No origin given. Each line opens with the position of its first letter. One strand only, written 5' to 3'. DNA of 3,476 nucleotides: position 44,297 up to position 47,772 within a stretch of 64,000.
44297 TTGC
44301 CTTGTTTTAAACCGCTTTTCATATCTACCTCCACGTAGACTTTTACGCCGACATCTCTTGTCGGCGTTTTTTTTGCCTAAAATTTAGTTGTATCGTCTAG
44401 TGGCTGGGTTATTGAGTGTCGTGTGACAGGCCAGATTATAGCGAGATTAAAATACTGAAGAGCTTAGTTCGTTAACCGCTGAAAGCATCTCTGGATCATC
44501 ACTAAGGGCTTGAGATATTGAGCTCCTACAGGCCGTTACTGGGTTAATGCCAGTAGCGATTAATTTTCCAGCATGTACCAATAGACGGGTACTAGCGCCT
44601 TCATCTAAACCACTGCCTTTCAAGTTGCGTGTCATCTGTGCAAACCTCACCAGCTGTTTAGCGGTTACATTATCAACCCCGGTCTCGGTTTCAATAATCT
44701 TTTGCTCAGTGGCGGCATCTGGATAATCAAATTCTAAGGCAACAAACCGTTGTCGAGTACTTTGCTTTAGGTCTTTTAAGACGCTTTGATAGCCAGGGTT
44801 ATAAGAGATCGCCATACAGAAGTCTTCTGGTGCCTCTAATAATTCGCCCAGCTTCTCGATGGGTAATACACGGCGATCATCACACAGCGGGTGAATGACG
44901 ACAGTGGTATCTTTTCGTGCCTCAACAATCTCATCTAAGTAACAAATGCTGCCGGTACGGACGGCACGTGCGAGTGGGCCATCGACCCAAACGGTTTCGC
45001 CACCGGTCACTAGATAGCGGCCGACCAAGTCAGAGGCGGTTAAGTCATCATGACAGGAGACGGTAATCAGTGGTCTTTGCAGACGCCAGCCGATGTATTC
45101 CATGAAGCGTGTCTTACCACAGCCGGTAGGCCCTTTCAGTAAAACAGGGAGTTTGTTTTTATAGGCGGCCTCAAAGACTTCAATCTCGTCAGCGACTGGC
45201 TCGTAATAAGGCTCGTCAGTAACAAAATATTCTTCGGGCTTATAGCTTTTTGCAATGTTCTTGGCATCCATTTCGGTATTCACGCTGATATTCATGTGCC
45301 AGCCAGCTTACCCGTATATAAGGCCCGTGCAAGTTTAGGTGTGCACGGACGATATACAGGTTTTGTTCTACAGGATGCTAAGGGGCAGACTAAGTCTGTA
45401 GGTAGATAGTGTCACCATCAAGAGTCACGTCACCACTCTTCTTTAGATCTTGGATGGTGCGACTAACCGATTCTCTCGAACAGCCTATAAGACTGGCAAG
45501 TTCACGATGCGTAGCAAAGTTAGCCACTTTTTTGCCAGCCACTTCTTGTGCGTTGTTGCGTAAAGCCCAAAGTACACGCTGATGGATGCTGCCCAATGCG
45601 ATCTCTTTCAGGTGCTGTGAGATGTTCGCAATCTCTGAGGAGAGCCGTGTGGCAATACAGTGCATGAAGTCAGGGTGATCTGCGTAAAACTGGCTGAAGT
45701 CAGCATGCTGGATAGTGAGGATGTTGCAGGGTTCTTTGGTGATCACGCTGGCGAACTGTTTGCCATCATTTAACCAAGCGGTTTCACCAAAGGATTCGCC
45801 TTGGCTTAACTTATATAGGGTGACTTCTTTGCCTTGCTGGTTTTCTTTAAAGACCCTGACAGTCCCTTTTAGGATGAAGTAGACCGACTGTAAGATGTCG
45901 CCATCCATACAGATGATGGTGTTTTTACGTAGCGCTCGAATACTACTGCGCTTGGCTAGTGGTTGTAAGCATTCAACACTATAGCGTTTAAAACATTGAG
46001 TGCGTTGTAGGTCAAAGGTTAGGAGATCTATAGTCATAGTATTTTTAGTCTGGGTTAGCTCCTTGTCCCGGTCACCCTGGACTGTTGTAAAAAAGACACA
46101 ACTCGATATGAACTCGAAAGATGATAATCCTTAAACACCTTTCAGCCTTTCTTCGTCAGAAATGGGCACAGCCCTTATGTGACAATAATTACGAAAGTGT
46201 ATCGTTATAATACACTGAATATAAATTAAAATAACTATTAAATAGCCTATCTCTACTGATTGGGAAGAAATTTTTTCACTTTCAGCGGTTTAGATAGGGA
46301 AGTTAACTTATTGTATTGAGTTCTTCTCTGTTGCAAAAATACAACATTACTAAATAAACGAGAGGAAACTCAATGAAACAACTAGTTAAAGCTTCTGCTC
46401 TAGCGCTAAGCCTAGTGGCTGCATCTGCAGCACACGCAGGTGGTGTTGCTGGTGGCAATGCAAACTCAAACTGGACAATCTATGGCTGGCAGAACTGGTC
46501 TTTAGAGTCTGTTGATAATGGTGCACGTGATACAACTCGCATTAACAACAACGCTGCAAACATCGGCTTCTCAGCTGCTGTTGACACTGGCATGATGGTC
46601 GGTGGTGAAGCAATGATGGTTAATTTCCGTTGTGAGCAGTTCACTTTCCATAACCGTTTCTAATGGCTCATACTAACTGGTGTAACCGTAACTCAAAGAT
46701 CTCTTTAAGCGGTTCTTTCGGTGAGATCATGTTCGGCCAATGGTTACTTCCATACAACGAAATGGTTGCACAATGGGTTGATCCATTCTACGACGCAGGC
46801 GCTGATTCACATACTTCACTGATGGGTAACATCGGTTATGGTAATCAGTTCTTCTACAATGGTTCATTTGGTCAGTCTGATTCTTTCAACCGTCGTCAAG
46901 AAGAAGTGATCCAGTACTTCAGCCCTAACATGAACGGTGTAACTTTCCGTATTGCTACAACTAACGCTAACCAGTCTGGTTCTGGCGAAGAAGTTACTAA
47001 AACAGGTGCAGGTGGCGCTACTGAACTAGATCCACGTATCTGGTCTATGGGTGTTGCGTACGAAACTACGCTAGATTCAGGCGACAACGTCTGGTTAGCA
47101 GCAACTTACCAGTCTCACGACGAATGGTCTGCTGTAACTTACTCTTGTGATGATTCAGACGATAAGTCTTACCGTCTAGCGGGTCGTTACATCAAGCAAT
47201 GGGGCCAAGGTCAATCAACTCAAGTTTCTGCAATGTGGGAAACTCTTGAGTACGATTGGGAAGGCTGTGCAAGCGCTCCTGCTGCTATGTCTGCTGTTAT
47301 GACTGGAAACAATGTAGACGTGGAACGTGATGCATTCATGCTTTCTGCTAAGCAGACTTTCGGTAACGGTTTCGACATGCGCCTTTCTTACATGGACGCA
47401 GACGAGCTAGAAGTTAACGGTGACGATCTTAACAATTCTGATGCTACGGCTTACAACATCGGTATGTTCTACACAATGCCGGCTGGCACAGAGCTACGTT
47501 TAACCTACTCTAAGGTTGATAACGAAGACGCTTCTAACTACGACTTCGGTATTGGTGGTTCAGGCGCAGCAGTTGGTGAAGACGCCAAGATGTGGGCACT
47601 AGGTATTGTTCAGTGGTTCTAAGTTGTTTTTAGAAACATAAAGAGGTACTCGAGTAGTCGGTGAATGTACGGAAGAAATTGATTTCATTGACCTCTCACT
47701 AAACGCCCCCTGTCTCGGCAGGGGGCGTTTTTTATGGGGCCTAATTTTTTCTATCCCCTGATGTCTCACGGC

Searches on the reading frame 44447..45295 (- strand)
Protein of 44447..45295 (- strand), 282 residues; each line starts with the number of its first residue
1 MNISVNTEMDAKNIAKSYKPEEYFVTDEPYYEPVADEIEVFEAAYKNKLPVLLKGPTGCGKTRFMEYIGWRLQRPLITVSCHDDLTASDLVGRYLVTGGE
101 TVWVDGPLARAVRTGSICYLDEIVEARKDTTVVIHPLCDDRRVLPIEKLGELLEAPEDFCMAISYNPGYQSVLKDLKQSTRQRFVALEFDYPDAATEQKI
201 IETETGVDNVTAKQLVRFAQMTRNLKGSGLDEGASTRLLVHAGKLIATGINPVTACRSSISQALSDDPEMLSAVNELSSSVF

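Call 44: search_protein_families(library=pfam, proteins=[window:44447-45295:-], max_evalue=0.00001)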
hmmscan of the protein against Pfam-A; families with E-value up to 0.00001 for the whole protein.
window:44447-45295:- (282 aa): 2 families
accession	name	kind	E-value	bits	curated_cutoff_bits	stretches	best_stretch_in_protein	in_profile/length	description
PF07728.20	AAA_5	-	1.3e-31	109.8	22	1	50-184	1-139/139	AAA domain (dynein-related subfamily)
PF08406.16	CbbQ_C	-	8.6e-30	103.2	20.6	1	197-279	1-83/85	CbbQ/NirQ/NorQ C-terminal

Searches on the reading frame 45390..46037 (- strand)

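Call 44: search_protein_families(library=pfam, proteins=[window:45390-46037:-], max_evalue=0.00001)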
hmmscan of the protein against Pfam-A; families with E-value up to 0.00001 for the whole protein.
window:45390-46037:- (215 aa): 3 families
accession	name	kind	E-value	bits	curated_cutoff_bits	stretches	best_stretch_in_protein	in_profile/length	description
PF00027.35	cNMP_binding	-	2.5e-21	75.9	27.5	1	34-121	2-89/89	Cyclic nucleotide-binding domain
PF13545.12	HTH_Crp_2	-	6.5e-09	36.1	27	1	155-208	6-56/70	Crp-like helix-turn-helix domain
PF00325.26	Crp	-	2.7e-07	30.6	21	1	176-202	4-30/32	Bacterial regulatory proteins, crp family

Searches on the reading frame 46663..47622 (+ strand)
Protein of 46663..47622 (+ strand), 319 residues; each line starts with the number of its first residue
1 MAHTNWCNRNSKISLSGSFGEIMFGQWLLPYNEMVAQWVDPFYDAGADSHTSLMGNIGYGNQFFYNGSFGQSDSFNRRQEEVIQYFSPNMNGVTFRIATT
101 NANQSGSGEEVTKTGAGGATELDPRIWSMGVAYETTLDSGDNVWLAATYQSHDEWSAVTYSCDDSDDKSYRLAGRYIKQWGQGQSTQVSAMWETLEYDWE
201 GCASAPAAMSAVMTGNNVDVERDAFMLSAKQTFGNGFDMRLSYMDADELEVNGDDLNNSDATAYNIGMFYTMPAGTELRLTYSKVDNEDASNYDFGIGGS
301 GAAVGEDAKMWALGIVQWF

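Call 45: search_protein_families(library=pfam, proteins=[window:46663-47622:+], max_evalue=0.00001)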
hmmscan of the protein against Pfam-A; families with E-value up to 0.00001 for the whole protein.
window:46663-47622:+ (319 aa): 1 family
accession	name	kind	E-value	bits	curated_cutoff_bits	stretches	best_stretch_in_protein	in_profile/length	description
PF13609.12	Porin_4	-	1.9e-17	64.5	27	1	5-289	81-309/310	Gram-negative porin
